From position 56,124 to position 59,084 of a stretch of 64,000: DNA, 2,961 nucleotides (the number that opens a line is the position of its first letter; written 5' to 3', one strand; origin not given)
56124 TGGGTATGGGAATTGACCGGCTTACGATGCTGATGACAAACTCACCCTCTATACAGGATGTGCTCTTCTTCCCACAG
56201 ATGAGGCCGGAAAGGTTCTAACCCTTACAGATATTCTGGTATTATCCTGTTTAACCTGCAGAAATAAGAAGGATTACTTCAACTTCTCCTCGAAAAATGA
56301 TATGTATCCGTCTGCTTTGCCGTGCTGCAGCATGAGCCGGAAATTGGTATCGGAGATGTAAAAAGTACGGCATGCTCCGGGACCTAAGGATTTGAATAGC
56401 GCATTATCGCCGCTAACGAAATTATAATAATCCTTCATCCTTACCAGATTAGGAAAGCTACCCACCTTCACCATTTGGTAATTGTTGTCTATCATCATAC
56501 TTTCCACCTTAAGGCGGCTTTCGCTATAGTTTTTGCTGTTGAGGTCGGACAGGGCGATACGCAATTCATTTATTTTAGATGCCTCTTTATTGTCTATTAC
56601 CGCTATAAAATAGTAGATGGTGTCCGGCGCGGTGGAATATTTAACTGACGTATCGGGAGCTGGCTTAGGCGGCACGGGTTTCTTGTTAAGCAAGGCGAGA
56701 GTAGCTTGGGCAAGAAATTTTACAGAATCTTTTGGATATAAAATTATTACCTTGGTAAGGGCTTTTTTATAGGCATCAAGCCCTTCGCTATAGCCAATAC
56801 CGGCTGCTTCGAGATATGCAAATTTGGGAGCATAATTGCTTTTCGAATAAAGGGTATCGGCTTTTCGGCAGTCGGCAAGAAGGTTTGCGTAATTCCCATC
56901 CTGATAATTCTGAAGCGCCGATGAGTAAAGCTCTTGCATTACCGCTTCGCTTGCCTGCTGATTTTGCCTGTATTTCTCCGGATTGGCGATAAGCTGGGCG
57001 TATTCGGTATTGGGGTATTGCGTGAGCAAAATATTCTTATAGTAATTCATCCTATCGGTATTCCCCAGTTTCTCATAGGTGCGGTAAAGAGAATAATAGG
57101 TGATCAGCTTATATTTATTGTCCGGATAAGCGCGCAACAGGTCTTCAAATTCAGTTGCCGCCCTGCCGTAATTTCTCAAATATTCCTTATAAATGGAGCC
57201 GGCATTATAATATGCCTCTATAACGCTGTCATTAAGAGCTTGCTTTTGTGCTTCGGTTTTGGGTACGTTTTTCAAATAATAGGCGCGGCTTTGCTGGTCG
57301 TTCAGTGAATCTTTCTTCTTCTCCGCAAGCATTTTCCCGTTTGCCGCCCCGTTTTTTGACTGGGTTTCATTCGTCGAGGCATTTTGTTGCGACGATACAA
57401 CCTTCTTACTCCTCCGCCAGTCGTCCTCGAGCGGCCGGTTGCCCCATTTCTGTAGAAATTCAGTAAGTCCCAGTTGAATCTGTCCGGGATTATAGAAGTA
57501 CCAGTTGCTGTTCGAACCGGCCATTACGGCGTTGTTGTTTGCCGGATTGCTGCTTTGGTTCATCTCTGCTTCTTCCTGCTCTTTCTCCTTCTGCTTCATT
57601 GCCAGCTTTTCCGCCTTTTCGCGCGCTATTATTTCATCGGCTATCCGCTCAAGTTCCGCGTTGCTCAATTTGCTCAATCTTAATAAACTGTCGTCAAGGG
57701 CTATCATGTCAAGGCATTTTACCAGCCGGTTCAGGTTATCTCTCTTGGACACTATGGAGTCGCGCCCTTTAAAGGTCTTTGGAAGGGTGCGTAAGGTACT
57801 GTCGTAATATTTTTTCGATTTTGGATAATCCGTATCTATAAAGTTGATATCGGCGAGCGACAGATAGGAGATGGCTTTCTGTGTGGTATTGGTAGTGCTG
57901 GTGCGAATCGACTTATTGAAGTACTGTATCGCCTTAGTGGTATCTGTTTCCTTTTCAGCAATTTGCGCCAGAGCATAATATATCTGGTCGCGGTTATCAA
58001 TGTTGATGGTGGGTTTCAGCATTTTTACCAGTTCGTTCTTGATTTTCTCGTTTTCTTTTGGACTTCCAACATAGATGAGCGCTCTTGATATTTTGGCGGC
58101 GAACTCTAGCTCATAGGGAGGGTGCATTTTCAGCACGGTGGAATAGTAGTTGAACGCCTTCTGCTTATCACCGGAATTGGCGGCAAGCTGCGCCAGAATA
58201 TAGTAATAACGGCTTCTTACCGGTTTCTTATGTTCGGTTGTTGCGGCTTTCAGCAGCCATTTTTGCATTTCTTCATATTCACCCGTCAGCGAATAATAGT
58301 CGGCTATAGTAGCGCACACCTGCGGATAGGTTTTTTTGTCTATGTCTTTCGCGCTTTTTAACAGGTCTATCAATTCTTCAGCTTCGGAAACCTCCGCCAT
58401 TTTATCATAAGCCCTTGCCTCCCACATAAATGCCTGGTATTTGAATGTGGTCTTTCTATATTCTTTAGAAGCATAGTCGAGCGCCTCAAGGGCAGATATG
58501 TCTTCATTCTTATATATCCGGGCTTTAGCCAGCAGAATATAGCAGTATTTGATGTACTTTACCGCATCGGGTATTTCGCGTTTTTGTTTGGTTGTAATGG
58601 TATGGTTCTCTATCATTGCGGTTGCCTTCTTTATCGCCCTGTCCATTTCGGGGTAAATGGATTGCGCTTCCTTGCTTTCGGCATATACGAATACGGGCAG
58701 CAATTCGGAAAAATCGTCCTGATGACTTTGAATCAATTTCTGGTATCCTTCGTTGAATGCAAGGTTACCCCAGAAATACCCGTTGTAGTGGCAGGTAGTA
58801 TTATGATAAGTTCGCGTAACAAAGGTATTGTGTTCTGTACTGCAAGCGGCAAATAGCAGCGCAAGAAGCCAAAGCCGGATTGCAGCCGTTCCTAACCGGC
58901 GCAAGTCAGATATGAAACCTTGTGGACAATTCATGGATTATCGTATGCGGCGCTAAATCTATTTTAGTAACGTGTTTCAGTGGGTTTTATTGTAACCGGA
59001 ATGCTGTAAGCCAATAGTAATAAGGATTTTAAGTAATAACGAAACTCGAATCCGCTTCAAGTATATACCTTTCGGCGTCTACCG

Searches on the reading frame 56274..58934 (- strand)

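Call 7: search_protein_families(library=pfam, proteins=[window:56274-58934:-], max_evalue=0.00001)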
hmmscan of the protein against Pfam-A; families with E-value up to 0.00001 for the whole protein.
window:56274-58934:- (886 aa): 4 families
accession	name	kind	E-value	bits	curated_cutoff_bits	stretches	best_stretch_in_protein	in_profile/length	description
PF13181.12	TPR_8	-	6.3e-11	42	25.7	0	317-344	2-29/34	Tetratricopeptide repeat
PF13424.12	TPR_12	-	3e-09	37.4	30.1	0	317-383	4-74/77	Tetratricopeptide repeat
PF13432.12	TPR_16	-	1.6e-07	32.1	32.7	0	228-273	20-63/65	Tetratricopeptide repeat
PF07719.23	TPR_2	-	1.3e-06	28.5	27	0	242-272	2-32/34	Tetratricopeptide repeat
